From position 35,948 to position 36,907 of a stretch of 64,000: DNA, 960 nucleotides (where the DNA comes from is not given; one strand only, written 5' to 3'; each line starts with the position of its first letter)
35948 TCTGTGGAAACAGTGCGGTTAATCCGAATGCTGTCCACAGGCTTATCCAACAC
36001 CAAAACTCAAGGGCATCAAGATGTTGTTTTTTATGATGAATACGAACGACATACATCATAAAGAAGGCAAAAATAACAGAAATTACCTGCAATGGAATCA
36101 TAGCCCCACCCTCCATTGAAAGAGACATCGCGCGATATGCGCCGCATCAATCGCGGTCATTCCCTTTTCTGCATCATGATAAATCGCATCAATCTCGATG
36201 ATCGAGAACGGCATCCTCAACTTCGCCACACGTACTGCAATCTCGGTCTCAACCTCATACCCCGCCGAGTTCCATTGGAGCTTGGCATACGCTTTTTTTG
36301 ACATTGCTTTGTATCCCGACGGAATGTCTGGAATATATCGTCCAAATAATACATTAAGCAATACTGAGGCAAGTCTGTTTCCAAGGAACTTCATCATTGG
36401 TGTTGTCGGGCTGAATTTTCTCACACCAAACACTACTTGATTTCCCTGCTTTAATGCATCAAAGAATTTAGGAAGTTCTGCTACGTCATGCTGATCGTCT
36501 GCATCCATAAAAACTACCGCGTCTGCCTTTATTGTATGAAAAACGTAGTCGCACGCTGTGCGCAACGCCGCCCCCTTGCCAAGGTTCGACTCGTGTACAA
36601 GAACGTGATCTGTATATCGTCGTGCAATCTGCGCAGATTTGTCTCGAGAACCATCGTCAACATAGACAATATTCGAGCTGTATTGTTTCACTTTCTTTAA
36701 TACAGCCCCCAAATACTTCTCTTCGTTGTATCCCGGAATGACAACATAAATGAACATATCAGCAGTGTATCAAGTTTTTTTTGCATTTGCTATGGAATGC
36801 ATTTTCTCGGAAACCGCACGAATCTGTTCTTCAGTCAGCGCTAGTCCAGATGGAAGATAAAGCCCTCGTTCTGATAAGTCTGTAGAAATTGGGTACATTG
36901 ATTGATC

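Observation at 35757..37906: ArnB-like aminotransferase, ArnC-like polyprenol-P GT2 and a small membrane partner: a lipid-linked amino-sugar donor module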

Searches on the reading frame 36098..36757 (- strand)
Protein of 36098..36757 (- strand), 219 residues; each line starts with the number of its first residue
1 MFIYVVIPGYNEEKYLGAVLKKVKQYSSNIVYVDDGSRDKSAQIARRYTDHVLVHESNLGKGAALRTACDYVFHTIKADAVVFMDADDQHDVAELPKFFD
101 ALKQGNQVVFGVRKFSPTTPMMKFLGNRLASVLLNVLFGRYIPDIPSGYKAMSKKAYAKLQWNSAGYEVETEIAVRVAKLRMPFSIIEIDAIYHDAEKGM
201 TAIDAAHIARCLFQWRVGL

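Call 3: search_protein_families(library=pfam, proteins=[window:36098-36757:-], max_evalue=0.01)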
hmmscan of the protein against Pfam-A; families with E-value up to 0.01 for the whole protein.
window:36098-36757:- (219 aa): 3 families
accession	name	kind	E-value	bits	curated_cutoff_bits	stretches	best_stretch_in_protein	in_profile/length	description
PF00535.33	Glycos_transf_2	-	3.2e-24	86.2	23.3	1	5-159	2-166/168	Glycosyl transferase family 2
PF13641.12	Glyco_tranf_2_3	-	8.7e-07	29.6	27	1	3-102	3-111/230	Glycosyltransferase like family 2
PF13704.12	Glyco_tranf_2_4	-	0.0026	18.7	27.5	1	11-88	2-82/98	Glycosyl transferase family 2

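Call 4: search_protein_families(library=ncbifam, proteins=[window:36098-36757:-], max_evalue=0.01)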
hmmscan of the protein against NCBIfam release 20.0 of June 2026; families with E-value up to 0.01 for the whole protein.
window:36098-36757:- (219 aa): 16 families
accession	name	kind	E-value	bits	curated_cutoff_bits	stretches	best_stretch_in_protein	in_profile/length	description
TIGR04182.1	glyco_TIGR04182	equivalog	7.2e-29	101.1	325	1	4-190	3-189/293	S-layer glycoprotein N-glycosyltransferase AglJ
NF058614.1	PPMAGASynPpgS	equivalog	6.9e-24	84.5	370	1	3-193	2-198/226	polyprenyl-phospho-N-acetylgalactosaminyl synthase PpgS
NF041391.1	DPhHxTase_Halo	equivalog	1.8e-19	69.6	375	1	9-204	3-193/213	dolichyl-phosphate hexose transferase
NF047588.1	GlcsyltransPgfSStrep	equivalog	1e-12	47.9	500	1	1-160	1-167/308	glycosyltransferase PgfS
NF007986.1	PRK10714.1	equivalog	8.6e-11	41.4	529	1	4-144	9-156/316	undecaprenyl-phosphate 4-deoxy-4-formamido-L-arabinose transferase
TIGR04283.1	glyco_like_mftF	equivalog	1.1e-08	35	182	1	5-125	3-121/221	TIGR04283 family arsenosugar biosynthesis glycosyltransferase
TIGR03937.1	PgaC_IcaA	equivalog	7.1e-08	31.8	422.3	1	3-89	47-137/407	poly-beta-1,6-N-acetyl-D-glucosamine synthase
NF007482.0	PRK10073.1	equivalog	7.2e-08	31.8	423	1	4-90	9-98/334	glycosyltransferase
NF010496.0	PRK13915.1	equivalog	5e-07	29.1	262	1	3-89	33-128/307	glucosyl-3-phosphoglycerate synthase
NF041875.1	EPS_EpsD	equivalog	5.4e-07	29.3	370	1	5-110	3-113/325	exopolysaccharide biosynthesis glycosyltransferase EpsD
NF047683.1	TeichurnBiosyTuaG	equivalog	2.4e-06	27.4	400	1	3-110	8-118/252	teichuronic acid biosynthesis protein TuaG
NF041865.1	EpsU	equivalog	8.5e-06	25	700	1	5-108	43-153/394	exopolysaccharide biosynthesis GT2 family glycosyltransferase EpsU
TIGR03965.1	mycofact_glyco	equivalog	1.1e-05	24.5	280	1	5-88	78-165/467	mycofactocin biosynthesis glycosyltransferase MftF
NF038302.1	EPS_HpsE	equivalog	0.0011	18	300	1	4-88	4-97/307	hormogonium polysaccharide biosynthesis glycosyltransferase HpsE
TIGR04440.1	glyco_TIGR04440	domain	0.0023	17.7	70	1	5-105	4-109/215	TIGR00180 family glycosyltransferase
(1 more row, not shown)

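Call 8: find_encoding_contigs(protein=window:36098-36757:-, flank=10000, max_places=6)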
Protein window:36098-36757:- (219 aa): 1 contig read that carries it; 1 place shown.
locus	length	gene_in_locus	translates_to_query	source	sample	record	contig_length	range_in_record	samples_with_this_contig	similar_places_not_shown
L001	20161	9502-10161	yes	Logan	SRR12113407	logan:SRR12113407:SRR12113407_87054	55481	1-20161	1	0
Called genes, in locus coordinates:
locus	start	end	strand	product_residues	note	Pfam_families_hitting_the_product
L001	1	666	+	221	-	?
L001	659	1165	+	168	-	-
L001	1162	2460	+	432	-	-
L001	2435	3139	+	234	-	PF00535:Glycos_transf_2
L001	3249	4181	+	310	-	PF13439:Glyco_transf_4, PF20706:GT4-conflict, PF00534:Glycos_transf_1, PF13692:Glyco_trans_1_4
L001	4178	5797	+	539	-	PF10131:PTPS_related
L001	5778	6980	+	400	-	-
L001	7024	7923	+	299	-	PF01073:3Beta_HSD, PF01370:Epimerase, PF02719:Polysacc_synt_2, PF04321:RmlD_sub_bind, PF05368:NmrA (weak), PF07993:NAD_binding_4 (faint), PF13460:NAD_binding_10, PF16363:GDP_Man_Dehyd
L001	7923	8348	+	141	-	-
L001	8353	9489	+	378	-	PF00155:Aminotran_1_2 (weak), PF01041:DegT_DnrJ_EryC1, PF00266:Aminotran_5, PF01212:Beta_elim_lyase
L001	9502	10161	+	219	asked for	PF00535:Glycos_transf_2, PF13641:Glyco_tranf_2_3 (weak)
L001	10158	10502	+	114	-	PF10066:DUF2304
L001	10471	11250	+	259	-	PF13641:Glyco_tranf_2_3, PF00535:Glycos_transf_2, PF10111:Glyco_tranf_2_2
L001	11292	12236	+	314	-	PF04321:RmlD_sub_bind (weak), PF01073:3Beta_HSD (faint), PF01370:Epimerase, PF02719:Polysacc_synt_2 (faint), PF07993:NAD_binding_4 (faint), PF16363:GDP_Man_Dehyd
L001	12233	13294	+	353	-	PF13439:Glyco_transf_4 (weak), PF00534:Glycos_transf_1, PF13692:Glyco_trans_1_4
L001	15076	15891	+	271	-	PF00535:Glycos_transf_2, PF13641:Glyco_tranf_2_3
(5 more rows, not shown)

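Call 10: search_solved_structures(query=window:36098-36757:-, max_evalue=0.001, show_alignments=2)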
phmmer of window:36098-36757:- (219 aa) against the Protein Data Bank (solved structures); distinct sequences matched with E-value up to 0.001: 11.
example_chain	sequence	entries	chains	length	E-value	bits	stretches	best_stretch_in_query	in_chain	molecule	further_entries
5mlz_A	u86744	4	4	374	5.5e-11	46.1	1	3-210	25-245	Dolichol monophosphate mannose synthase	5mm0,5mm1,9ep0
9bhc_C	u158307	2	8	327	5.1e-06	29.9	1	3-140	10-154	Undecaprenyl-phosphate 4-deoxy-4-formamido-L-arabinose transferase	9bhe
8vxh_A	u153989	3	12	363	6.5e-06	29.5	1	3-140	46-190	Undecaprenyl-phosphate 4-deoxy-4-formamido-L-arabinose transferase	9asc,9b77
5hea_A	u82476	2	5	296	2.5e-05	27.6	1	3-103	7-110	Putative glycosyltransferase (GalT1)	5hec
9hwj_A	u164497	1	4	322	7.2e-05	26.1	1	3-121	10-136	Undecaprenyl-phosphate 4-deoxy-4-formamido-L-arabinose transferase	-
5eke_A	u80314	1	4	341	0.00013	25.2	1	4-153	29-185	Uncharacterized glycosyltransferase sll0501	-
5ekp_C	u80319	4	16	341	0.00014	25.2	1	4-128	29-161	Uncharacterized glycosyltransferase sll0501 | Glycosyltransferase sll0501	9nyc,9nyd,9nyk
9nye_A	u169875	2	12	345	0.00014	25.1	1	4-128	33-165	Glycosyltransferase sll0501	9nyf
2z87_A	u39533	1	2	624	0.0002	24.7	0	4-120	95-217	Chondroitin synthase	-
2z86_A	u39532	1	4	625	0.0002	24.6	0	4-120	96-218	Chondroitin synthase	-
3bcv_A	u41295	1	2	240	0.00034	23.9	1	4-93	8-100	Putative glycosyltransferase protein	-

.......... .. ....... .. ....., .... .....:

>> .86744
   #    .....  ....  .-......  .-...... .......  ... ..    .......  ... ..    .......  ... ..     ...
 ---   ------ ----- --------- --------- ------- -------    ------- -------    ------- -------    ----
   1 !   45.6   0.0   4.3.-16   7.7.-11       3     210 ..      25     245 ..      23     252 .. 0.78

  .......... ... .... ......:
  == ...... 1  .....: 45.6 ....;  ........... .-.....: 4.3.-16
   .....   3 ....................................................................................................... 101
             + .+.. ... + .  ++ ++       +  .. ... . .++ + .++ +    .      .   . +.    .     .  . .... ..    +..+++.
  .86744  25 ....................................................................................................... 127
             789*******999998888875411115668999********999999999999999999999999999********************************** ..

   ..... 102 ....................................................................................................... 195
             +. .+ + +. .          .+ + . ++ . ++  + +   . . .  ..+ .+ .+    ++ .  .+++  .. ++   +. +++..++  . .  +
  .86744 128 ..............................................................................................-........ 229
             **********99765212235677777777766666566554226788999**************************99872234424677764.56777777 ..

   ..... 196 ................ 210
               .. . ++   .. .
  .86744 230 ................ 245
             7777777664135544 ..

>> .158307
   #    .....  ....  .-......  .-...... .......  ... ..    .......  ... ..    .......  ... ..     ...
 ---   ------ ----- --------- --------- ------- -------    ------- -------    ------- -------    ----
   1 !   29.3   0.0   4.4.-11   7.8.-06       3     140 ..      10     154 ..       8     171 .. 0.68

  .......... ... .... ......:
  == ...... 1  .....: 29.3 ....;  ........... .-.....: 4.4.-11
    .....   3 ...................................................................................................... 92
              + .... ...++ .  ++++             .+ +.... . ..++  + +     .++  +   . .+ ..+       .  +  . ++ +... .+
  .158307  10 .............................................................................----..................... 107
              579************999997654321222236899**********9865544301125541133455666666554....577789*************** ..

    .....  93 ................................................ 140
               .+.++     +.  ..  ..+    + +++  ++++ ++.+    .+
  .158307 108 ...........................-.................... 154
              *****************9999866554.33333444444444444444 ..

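Call 16: find_homologous_proteins(query=window:36098-36757:-, max_evalue=0.00001)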
Query window:36098-36757:- (219 aa): 496 proteins with E <= 0.00001 among 734 candidates; the best 120 are listed.
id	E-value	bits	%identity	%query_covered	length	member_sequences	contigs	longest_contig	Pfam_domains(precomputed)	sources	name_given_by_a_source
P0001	1.3e-136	471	95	100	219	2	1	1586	PF13641.13,PF00535.33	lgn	-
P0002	3.0e-95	336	66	100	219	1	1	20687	PF00535.33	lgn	-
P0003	6.8e-95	335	66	100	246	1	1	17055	PF13641.13,PF00535.33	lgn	-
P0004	1.8e-92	327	64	100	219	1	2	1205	PF13641.13,PF00535.33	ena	-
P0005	3.0e-92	326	62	99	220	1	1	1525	PF13641.13,PF00535.33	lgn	-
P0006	6.3e-92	325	64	100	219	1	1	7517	PF13641.13,PF00535.33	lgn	-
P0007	1.3e-91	324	64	100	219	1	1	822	PF13641.13,PF00535.33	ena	-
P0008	6.2e-91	322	63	100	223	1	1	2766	PF00535.33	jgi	-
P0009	7.9e-91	322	64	100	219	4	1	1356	PF10111.15,PF13641.13,PF00535.33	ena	-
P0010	3.5e-90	320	64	100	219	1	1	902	PF00535.33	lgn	-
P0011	8.1e-90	318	63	100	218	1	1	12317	PF13641.13,PF00535.33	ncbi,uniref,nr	ncbi:hypothetical protein C5B42_04995 [Candidatus Cerribacteria bacterium 'Amazon FNV 2010 28 9']|un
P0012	1.3e-89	318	63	100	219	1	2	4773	PF00535.33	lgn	-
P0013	1.3e-89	318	62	100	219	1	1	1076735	PF00535.33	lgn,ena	-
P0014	2.0e-89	317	63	100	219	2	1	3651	PF13641.13,PF00535.33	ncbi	-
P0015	5.1e-89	316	66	99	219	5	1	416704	PF13641.13,PF00535.33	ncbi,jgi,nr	ncbi:MAG: hypothetical protein A2378_02015 [Candidatus Pacebacteria bacterium RIFOXYB1_FULL_44_10]|n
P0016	5.5e-89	316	63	100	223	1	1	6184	PF00535.33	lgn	-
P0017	1.4e-88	314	63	98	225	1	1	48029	PF13641.13,PF00535.33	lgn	-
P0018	3.8e-88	313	62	100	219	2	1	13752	PF00535.33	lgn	-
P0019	9.8e-88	312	64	100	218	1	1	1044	PF13641.13,PF00535.33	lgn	-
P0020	1.5e-87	311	60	100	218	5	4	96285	PF10111.15,PF00535.33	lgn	-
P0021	1.5e-86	308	61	100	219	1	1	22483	PF00535.33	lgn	-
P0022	1.6e-86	308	62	100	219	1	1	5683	PF13641.13,PF00535.33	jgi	jgi:glycosyltransferase involved in cell wall biosynthesis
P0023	1.7e-86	308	59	99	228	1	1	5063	PF00535.33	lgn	-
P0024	2.4e-86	307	59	100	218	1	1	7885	PF00535.33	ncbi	-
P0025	3.5e-86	307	62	100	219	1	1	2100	PF00535.33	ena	-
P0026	5.0e-86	306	59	100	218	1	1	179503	PF10111.15,PF00535.33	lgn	-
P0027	5.4e-86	306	58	100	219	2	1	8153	PF00535.33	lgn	-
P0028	5.6e-86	306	62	98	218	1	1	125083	PF00535.33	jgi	jgi:glycosyltransferase involved in cell wall biosynthesis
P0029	6.6e-86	306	59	99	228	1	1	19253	PF10111.15,PF00535.33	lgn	-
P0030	8.7e-86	305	61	100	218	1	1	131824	PF00535.33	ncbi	ncbi:MAG: glycosyltransferase family 2 protein [Candidatus Woesebacteria bacterium]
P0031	1.1e-85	305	62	100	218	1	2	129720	PF13641.13,PF00535.33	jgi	jgi:glycosyltransferase involved in cell wall biosynthesis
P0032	1.4e-85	305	60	99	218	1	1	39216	PF13641.13,PF00535.33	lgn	-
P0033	1.5e-85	304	59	99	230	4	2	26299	PF13641.13,PF00535.33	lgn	-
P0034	1.6e-85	304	58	100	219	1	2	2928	PF13641.13,PF00535.33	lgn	-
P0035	2.1e-85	304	60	100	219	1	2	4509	PF00535.33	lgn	-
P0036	2.3e-85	304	59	100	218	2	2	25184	PF00535.33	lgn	-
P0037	2.4e-85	304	62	100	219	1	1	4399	PF13641.13,PF00535.33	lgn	-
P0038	3.7e-85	303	60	100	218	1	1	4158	PF10111.15,PF00535.33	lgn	-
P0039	4.4e-85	303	63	98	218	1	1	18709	PF00535.33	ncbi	-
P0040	7.6e-85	302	58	100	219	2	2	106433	PF00535.33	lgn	-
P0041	1.5e-84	301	61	100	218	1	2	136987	PF10111.15,PF00535.33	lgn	-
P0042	2.9e-84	300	59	100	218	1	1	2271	PF00535.33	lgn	-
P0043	5.5e-84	299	62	100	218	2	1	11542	PF13641.13,PF00535.33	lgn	-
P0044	8.2e-84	299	60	99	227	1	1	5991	PF10111.15,PF13641.13,PF00535.33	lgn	-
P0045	1.0e-83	298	62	100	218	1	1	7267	PF00535.33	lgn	-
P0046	1.0e-83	298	58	100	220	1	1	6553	PF00535.33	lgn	-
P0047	1.1e-83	298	59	99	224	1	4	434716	PF00535.33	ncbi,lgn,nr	ncbi:MAG TPA: glycosyltransferase family 2 protein [Patescibacteria group bacterium]|nr:glycosyltran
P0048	1.4e-83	298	60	100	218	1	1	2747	PF00535.33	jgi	jgi:glycosyltransferase involved in cell wall biosynthesis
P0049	3.0e-83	297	61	100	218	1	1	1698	PF00535.33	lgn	-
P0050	3.1e-83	297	60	100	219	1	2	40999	PF00535.33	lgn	-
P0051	4.8e-83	296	60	98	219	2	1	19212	PF13641.13,PF00535.33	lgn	-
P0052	4.9e-83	296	59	99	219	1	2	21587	PF00535.33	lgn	-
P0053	5.5e-83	296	58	100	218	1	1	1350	PF00535.33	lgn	-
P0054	6.7e-83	296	60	100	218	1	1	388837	PF00535.33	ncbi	-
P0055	7.6e-83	296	61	100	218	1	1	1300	PF13641.13,PF00535.33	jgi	jgi:glycosyltransferase involved in cell wall biosynthesis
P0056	7.6e-83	296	59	99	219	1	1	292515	PF00535.33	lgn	-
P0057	8.1e-83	296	60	100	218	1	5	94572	PF00535.33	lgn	-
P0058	9.0e-83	295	58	100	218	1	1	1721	PF00535.33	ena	-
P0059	2.0e-82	294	60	100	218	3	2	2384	PF10111.15,PF13641.13,PF00535.33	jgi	jgi:glycosyltransferase involved in cell wall biosynthesis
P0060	3.8e-82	293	60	100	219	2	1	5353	PF00535.33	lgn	-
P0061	4.7e-82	293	57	99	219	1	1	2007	PF00535.33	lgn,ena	-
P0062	4.9e-82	293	59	100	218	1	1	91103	PF00535.33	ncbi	-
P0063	5.7e-82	293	58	99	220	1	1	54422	PF00535.33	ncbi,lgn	-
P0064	6.9e-82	292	59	99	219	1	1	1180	PF13641.13,PF00535.33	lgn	-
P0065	8.1e-82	292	59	99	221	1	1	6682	PF00535.33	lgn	-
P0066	9.7e-82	292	60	100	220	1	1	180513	PF13641.13,PF00535.33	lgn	-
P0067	1.0e-81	292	58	100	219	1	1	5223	PF13641.13,PF00535.33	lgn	-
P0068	1.2e-81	292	60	100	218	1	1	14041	PF13641.13,PF00535.33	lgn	-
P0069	1.4e-81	292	61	99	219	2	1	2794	PF00535.33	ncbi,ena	-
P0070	1.5e-81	291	60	97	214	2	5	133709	PF00535.33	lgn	-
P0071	1.6e-81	291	58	100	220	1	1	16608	PF13641.13,PF00535.33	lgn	-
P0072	2.2e-81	291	57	98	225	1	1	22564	PF10111.15,PF00535.33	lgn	-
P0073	3.5e-81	290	58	100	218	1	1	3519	PF00535.33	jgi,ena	-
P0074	3.8e-81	290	57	100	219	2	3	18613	PF13641.13,PF00535.33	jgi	-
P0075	5.4e-81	290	58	100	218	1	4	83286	PF13641.13,PF00535.33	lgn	-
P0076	6.0e-81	289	59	100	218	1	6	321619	PF00535.33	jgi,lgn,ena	-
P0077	7.0e-81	289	59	100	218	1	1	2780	PF00535.33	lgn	-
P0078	9.9e-81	289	58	99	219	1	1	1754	PF00535.33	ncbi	-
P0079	1.5e-80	288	58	100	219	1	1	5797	PF00535.33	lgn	-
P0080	1.6e-80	288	59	100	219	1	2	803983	PF00535.33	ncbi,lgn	-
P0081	1.7e-80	288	59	100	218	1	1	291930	PF10111.15,PF00535.33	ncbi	-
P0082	1.8e-80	288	58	100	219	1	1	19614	PF00535.33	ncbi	-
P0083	3.2e-80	287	58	99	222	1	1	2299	PF00535.33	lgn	-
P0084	5.6e-80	286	56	100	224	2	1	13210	PF13641.13,PF00535.33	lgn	-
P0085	6.4e-80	286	58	99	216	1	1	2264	PF00535.33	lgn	-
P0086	7.5e-80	286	58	99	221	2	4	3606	PF13641.13,PF00535.33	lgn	-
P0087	8.5e-80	286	58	100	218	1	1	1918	PF00535.33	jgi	jgi:glycosyltransferase involved in cell wall biosynthesis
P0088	9.1e-80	286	57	99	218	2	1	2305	PF00535.33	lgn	-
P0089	9.1e-80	286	58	99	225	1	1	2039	PF00535.33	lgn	-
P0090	9.5e-80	285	58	100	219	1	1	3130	PF00535.33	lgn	-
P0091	1.6e-79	285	58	98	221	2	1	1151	PF00535.33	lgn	-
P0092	3.1e-79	284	58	100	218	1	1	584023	PF00535.33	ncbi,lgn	-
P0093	3.1e-79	284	57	99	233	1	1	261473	PF00535.33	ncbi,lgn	-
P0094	3.8e-79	284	60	99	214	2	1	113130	PF13641.13,PF00535.33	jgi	jgi:glycosyltransferase involved in cell wall biosynthesis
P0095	4.5e-79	283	56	99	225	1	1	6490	PF00535.33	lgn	-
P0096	5.6e-79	283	57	98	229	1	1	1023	PF00535.33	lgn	-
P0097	6.3e-79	283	59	99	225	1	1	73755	PF00535.33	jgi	jgi:glycosyltransferase involved in cell wall biosynthesis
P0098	6.6e-79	283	58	100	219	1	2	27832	PF00535.33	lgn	-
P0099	8.7e-79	282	56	99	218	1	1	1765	PF00535.33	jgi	jgi:glycosyltransferase involved in cell wall biosynthesis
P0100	1.3e-78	282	58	100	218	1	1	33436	PF00535.33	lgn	-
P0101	1.4e-78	282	55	99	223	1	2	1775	PF13641.13,PF00535.33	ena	-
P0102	1.5e-78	282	58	100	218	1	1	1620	PF00535.33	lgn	-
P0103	7.7e-78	279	57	100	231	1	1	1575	PF13641.13,PF00535.33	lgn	-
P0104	8.8e-78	279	58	99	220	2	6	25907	PF00535.33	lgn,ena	-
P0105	9.4e-78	279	57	99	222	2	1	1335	PF00535.33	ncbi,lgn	-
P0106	1.1e-77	279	54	99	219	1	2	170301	PF13641.13,PF00535.33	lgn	-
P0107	1.4e-77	278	56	99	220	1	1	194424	PF00535.33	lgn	-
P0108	1.5e-77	278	57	100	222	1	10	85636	PF10111.15,PF13641.13,PF00535.33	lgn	-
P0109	1.5e-77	278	57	99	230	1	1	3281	PF00535.33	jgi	-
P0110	4.2e-77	277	57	99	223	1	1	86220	PF00535.33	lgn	-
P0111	5.2e-77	277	57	99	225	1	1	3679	PF00535.33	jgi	jgi:glycosyltransferase involved in cell wall biosynthesis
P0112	5.5e-77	276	56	99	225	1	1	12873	PF00535.33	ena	-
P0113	5.6e-77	276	56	99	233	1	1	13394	PF00535.33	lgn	-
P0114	5.6e-77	276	57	98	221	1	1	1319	PF13641.13,PF00535.33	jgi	-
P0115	7.0e-77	276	56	100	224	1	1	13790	PF00535.33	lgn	-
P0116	7.4e-77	276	54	99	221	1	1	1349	PF13641.13,PF00535.33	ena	-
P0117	1.1e-76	275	55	98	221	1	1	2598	PF00535.33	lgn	-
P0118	1.4e-76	275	54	100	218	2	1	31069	PF13641.13,PF00535.33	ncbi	-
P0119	1.8e-76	275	57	99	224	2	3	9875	PF00535.33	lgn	-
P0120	2.2e-76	275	57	98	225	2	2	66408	PF00535.33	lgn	-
